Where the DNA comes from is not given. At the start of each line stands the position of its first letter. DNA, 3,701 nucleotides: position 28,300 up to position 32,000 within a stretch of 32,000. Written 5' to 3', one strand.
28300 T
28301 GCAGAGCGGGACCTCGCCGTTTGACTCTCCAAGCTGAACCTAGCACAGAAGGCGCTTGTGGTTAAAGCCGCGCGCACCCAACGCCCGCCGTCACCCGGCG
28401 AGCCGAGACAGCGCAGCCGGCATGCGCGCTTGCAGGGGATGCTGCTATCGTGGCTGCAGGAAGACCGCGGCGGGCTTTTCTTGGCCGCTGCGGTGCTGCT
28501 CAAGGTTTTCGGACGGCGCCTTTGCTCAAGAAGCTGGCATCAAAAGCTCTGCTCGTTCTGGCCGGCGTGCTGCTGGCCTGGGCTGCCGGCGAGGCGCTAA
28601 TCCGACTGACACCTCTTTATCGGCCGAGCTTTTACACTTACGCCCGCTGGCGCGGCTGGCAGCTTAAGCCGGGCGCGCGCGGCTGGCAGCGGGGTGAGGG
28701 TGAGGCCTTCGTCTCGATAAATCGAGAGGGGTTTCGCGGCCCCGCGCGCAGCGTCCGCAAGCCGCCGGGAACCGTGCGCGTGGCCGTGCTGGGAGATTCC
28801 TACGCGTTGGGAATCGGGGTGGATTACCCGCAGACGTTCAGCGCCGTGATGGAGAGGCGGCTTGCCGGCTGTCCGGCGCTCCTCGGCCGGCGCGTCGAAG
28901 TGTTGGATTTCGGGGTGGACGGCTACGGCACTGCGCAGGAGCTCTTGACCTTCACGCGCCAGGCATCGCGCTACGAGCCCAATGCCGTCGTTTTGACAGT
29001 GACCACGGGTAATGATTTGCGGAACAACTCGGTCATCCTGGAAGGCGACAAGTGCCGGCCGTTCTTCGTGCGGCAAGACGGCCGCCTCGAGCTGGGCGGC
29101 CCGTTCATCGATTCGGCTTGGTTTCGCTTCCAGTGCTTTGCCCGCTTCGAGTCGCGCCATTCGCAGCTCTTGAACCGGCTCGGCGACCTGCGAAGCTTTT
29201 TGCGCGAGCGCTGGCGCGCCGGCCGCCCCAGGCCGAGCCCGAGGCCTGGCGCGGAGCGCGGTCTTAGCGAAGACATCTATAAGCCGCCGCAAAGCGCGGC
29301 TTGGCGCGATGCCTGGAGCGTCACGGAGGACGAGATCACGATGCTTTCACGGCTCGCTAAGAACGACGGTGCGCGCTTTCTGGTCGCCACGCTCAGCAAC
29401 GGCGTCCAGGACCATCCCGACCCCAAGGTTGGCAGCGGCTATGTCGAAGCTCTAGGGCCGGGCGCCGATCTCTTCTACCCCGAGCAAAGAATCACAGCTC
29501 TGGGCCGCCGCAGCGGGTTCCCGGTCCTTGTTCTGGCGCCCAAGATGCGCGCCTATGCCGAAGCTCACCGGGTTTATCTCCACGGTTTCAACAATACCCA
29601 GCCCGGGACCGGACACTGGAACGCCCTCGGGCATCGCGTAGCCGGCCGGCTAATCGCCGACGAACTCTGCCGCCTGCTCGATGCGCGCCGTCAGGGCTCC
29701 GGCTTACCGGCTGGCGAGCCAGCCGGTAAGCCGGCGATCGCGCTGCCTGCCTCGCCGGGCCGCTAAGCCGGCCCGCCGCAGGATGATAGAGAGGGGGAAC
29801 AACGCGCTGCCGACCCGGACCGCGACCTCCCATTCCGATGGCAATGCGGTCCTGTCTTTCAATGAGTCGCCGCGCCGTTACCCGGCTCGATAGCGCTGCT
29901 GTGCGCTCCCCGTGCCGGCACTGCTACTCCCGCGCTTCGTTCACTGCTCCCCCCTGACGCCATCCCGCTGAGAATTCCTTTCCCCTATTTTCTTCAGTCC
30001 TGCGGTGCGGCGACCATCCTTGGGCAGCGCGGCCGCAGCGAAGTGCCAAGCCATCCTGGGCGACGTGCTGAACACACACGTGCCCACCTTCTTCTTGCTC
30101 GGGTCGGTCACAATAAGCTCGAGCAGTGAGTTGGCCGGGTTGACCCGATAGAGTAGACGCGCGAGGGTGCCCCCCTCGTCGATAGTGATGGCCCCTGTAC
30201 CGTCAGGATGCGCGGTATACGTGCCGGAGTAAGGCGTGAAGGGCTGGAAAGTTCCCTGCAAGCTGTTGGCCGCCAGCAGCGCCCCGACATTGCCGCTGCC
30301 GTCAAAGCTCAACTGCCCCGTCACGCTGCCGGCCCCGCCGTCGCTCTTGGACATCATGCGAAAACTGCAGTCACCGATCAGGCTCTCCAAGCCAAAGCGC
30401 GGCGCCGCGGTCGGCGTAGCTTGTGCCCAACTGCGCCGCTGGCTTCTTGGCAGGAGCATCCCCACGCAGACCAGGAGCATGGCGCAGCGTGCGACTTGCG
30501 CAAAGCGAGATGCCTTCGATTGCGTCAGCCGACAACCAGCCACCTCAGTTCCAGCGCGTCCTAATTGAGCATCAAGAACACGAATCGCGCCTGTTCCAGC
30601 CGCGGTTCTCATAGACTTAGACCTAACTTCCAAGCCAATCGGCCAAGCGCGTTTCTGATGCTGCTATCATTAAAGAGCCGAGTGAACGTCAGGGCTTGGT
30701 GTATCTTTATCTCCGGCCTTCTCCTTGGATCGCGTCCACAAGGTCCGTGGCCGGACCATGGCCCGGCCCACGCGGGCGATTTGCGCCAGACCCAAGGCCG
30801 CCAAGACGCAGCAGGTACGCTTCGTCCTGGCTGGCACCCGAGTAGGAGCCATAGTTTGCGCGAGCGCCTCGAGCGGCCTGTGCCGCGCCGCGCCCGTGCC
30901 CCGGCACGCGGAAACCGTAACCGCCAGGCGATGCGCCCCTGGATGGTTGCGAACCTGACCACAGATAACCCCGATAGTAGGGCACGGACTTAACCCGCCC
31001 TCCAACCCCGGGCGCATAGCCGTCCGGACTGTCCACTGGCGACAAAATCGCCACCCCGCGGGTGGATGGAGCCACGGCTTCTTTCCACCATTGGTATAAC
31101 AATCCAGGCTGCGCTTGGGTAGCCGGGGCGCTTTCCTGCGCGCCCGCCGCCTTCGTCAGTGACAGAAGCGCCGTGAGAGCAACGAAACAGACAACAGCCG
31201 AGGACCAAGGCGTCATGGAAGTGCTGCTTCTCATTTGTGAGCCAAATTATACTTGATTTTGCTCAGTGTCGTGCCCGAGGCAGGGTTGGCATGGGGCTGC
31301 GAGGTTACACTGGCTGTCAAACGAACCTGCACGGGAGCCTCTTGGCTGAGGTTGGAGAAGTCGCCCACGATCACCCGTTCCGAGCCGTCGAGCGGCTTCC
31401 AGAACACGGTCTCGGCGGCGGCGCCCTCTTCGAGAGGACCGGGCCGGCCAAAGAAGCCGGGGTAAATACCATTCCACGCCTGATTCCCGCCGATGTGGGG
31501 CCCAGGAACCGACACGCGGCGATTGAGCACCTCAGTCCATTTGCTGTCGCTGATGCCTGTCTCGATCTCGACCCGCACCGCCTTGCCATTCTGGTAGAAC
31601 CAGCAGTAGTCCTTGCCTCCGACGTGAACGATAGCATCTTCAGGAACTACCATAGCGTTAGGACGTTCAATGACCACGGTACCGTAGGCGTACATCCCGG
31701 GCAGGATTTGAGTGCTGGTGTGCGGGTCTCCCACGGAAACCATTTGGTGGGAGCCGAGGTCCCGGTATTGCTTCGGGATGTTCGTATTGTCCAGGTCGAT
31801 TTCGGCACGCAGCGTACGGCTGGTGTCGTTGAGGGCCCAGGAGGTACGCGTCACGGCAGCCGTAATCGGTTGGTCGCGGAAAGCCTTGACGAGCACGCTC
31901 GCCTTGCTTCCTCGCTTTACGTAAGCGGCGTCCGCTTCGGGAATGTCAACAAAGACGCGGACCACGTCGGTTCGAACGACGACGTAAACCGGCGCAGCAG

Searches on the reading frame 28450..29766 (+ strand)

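Call 47: search_protein_families(library=pfam, proteins=[window:28450-29766:+], max_evalue=0.001)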
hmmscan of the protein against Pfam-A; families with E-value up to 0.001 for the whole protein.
window:28450-29766:+ (438 aa): 1 family
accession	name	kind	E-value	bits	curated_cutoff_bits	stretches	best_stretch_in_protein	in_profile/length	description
PF13472.12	Lipase_GDSL_2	-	1.2e-06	29.6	32.9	1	113-193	1-78/178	GDSL-like Lipase/Acylhydrolase family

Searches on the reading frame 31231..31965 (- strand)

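Call 47: search_protein_families(library=pfam, proteins=[window:31231-31965:-], max_evalue=0.001)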
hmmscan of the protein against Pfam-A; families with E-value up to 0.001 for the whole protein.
window:31231-31965:- (244 aa): 2 families
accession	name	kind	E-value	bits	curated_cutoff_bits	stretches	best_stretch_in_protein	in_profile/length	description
PF16576.10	HlyD_D23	-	5.5e-08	32.8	30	1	2-62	145-205/214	Barrel-sandwich domain of CusB or HlyD membrane-fusion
PF13437.12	HlyD_3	-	9e-05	23.6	22.2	1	3-65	37-98/106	HlyD family secretion protein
